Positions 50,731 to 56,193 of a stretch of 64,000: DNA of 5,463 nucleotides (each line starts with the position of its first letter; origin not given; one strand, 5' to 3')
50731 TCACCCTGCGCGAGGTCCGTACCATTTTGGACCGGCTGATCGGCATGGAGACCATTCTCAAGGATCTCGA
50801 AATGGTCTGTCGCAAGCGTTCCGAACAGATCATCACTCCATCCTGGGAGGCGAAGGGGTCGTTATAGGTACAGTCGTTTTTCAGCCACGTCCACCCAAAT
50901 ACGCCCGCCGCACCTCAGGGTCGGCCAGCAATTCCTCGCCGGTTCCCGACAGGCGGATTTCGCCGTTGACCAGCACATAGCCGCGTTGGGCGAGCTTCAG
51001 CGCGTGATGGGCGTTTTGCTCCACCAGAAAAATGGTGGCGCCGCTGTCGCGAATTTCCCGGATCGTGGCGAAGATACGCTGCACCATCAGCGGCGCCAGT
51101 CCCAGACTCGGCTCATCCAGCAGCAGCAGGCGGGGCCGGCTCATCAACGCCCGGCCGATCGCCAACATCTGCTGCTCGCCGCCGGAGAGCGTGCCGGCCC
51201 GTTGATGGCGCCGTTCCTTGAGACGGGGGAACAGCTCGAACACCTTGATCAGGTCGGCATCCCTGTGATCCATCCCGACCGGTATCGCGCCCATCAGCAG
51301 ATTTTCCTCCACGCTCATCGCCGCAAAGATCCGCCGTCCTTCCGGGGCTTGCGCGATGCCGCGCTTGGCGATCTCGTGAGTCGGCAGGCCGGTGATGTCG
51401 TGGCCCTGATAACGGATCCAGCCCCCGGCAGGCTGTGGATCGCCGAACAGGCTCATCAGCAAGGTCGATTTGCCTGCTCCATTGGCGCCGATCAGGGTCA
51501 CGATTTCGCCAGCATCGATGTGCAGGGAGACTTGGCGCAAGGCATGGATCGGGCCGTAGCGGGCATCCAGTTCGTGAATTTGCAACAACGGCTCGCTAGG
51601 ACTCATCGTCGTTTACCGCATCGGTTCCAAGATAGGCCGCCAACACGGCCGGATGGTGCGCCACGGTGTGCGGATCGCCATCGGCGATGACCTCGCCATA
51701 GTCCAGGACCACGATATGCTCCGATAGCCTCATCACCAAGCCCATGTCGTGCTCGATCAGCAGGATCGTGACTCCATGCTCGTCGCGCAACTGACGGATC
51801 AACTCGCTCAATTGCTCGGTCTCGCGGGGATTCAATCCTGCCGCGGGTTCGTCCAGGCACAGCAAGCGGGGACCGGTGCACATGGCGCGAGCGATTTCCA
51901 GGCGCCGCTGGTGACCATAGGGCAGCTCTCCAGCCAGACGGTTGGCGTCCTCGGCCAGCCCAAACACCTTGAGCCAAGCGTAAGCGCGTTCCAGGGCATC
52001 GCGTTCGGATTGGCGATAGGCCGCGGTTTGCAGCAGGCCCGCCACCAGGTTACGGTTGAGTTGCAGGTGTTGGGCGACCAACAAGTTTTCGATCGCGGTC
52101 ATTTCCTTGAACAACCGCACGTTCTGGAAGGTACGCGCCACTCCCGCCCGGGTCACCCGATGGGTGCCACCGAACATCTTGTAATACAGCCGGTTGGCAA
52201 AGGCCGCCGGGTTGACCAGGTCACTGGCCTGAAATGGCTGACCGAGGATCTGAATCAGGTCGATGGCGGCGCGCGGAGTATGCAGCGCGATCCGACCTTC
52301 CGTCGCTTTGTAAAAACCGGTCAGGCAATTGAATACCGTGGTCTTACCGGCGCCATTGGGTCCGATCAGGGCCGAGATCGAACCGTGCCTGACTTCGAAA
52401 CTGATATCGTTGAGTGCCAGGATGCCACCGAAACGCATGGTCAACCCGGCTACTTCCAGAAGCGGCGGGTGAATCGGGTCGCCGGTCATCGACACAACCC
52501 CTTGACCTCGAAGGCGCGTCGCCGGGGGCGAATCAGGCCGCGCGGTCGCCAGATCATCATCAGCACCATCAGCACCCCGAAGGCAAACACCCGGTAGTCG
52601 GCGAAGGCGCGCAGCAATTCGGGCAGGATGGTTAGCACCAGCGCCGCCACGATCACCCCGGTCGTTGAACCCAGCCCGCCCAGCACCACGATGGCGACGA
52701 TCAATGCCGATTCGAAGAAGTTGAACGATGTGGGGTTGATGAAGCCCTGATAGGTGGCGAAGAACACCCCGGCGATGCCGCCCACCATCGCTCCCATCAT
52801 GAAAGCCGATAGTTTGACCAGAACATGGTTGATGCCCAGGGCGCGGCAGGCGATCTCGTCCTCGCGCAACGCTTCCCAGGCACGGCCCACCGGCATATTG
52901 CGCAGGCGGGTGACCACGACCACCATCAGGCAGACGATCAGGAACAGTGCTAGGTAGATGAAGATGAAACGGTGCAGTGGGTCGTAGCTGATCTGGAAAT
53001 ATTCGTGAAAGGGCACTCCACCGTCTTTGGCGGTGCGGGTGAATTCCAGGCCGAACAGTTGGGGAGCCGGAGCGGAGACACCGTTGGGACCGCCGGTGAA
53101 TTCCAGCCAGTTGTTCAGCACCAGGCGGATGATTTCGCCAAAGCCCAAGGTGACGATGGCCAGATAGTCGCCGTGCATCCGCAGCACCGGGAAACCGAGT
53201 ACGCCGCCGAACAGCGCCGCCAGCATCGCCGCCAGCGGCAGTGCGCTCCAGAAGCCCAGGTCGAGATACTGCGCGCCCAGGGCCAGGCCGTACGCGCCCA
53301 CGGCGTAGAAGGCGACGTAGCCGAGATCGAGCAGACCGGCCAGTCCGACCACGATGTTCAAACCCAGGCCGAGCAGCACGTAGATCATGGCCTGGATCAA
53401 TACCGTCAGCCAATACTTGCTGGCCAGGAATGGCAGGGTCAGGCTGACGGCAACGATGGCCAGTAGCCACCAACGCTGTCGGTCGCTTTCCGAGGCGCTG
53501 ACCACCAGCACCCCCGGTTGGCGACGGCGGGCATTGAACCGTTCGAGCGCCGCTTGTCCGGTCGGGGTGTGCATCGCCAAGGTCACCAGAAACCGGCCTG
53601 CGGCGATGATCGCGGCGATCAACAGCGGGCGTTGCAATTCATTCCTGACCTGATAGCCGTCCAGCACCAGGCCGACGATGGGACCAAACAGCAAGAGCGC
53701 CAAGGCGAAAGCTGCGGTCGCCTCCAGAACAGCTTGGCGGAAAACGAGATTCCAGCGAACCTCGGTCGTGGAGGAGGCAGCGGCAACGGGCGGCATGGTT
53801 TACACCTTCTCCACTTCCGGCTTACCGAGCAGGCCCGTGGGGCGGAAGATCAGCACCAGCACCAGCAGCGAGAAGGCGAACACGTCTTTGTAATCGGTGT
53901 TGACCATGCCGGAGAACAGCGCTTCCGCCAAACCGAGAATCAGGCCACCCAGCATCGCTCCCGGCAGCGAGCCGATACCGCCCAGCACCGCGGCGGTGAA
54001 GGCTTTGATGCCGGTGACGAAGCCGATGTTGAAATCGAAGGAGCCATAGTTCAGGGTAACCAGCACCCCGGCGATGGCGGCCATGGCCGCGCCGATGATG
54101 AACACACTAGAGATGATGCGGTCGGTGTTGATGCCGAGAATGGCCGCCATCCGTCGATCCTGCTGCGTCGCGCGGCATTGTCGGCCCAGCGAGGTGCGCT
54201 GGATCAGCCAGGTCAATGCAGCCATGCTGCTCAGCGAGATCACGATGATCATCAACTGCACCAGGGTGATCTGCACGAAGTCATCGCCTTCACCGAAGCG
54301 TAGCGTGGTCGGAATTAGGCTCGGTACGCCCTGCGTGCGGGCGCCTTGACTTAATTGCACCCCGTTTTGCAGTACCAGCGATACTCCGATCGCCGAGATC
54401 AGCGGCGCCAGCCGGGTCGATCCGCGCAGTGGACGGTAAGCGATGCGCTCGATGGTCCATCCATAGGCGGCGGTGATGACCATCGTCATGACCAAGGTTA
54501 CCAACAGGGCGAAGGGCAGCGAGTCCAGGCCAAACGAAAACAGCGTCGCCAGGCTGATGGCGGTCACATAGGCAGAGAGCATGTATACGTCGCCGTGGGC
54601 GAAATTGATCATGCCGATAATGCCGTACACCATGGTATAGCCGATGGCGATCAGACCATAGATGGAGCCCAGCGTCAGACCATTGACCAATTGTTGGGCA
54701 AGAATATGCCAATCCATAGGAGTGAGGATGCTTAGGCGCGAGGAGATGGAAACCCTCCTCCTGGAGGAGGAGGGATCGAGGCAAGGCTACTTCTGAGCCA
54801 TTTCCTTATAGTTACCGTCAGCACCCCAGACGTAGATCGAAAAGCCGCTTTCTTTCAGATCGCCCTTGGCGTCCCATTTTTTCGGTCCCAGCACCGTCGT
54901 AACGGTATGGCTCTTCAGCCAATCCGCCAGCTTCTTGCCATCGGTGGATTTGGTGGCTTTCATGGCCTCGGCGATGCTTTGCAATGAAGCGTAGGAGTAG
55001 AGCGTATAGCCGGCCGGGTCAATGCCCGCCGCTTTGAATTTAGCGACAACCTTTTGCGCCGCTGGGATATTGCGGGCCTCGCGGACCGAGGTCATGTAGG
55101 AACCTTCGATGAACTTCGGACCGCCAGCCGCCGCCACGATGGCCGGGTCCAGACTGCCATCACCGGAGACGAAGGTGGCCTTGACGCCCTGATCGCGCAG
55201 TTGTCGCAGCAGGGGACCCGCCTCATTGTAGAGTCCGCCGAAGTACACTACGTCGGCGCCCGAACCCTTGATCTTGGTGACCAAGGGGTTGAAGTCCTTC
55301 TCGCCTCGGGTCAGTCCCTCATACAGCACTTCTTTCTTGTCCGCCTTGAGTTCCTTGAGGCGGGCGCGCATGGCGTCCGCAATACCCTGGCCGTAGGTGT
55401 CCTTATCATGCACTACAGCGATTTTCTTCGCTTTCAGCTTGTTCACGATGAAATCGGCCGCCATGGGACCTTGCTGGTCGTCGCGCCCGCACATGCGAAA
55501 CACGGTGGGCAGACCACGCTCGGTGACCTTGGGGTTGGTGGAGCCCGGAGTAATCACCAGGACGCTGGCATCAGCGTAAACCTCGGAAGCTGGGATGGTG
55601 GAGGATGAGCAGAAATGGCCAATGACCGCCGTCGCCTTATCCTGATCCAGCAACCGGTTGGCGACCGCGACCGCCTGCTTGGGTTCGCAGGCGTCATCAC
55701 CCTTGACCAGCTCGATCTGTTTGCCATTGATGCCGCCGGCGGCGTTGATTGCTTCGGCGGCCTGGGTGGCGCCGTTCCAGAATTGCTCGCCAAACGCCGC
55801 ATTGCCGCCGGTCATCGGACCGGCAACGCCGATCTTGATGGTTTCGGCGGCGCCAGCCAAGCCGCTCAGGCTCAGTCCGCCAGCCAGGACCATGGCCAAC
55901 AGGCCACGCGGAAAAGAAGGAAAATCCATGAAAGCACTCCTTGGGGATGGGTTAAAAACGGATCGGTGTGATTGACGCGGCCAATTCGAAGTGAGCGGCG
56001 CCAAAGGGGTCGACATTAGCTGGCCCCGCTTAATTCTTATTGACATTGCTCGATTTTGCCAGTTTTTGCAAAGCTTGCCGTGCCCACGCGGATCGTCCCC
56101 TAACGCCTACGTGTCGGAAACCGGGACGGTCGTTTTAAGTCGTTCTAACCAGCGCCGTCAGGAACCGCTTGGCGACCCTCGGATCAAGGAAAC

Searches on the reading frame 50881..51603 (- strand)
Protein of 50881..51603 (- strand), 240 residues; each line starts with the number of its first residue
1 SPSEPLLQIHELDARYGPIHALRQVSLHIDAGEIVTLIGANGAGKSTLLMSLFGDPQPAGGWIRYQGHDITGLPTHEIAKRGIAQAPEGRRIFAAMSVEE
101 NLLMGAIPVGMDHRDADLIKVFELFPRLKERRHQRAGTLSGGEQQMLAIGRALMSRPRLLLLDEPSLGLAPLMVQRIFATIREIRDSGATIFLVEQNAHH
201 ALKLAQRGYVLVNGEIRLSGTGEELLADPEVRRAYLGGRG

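Call 88: search_protein_families(library=pfam, proteins=[window:50881-51603:-], max_evalue=0.00001)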
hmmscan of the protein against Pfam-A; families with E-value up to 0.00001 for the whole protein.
window:50881-51603:- (240 aa): 2 families
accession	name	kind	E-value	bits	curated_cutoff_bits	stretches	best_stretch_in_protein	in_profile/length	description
PF00005.33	ABC_tran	-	7.5e-32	111.2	25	1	22-166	1-136/137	ABC transporter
PF13304.12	AAA_21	-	6e-10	40.1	27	0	135-193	234-295/304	AAA domain, putative AbiEii toxin, Type IV TA system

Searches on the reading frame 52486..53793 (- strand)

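Call 88: search_protein_families(library=pfam, proteins=[window:52486-53793:-], max_evalue=0.00001)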
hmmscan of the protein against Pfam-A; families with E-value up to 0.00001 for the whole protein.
window:52486-53793:- (435 aa): 2 families
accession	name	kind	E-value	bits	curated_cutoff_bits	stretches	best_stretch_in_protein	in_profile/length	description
PF02653.21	BPD_transp_2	-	9.3e-49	166.4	26.8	1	129-413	3-265/269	Branched-chain amino acid transport system / permease component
PF11862.13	DUF3382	-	1.6e-07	32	28.9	1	21-118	2-95/97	Domain of unknown function (DUF3382)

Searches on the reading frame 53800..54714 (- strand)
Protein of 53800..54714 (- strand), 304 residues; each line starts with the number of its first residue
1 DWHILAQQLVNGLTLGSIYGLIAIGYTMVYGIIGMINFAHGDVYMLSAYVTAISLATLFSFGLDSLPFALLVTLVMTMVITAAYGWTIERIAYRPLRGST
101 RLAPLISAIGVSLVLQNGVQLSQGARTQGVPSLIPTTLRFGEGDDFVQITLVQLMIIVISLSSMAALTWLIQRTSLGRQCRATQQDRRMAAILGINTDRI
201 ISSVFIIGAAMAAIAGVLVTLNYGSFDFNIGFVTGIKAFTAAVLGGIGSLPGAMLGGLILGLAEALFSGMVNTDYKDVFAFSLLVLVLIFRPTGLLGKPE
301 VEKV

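Call 88: search_protein_families(library=pfam, proteins=[window:53800-54714:-], max_evalue=0.00001)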
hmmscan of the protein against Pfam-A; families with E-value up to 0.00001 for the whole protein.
window:53800-54714:- (304 aa): 1 family
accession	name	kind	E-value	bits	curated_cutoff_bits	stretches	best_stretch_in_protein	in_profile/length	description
PF02653.21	BPD_transp_2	-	2.5e-52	178.1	26.8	1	9-288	2-269/269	Branched-chain amino acid transport system / permease component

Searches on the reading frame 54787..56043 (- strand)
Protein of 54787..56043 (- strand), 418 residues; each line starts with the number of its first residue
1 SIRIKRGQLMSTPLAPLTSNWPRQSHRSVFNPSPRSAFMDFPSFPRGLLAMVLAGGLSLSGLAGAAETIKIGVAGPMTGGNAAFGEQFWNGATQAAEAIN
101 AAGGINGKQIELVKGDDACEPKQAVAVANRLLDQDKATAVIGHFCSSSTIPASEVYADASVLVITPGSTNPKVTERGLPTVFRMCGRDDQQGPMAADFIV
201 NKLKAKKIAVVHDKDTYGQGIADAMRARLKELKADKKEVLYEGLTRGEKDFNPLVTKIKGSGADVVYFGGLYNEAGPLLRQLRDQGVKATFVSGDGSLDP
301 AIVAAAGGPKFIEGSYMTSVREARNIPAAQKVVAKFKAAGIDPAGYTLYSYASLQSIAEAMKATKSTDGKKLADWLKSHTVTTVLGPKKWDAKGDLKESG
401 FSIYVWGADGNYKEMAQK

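Call 88: search_protein_families(library=pfam, proteins=[window:54787-56043:-], max_evalue=0.00001)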
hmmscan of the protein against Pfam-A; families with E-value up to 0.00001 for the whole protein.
window:54787-56043:- (418 aa): 3 families
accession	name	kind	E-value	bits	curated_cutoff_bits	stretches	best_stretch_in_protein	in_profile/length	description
PF13458.12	Peripla_BP_6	-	8.3e-62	210.3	31.7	1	68-409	1-341/343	Periplasmic binding protein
PF01094.35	ANF_receptor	-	6.6e-22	78.5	25.4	1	93-406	7-350/353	Receptor family ligand binding region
PF13433.12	Peripla_BP_5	-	4.9e-18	65.8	27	1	69-412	1-342/363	Periplasmic binding protein domain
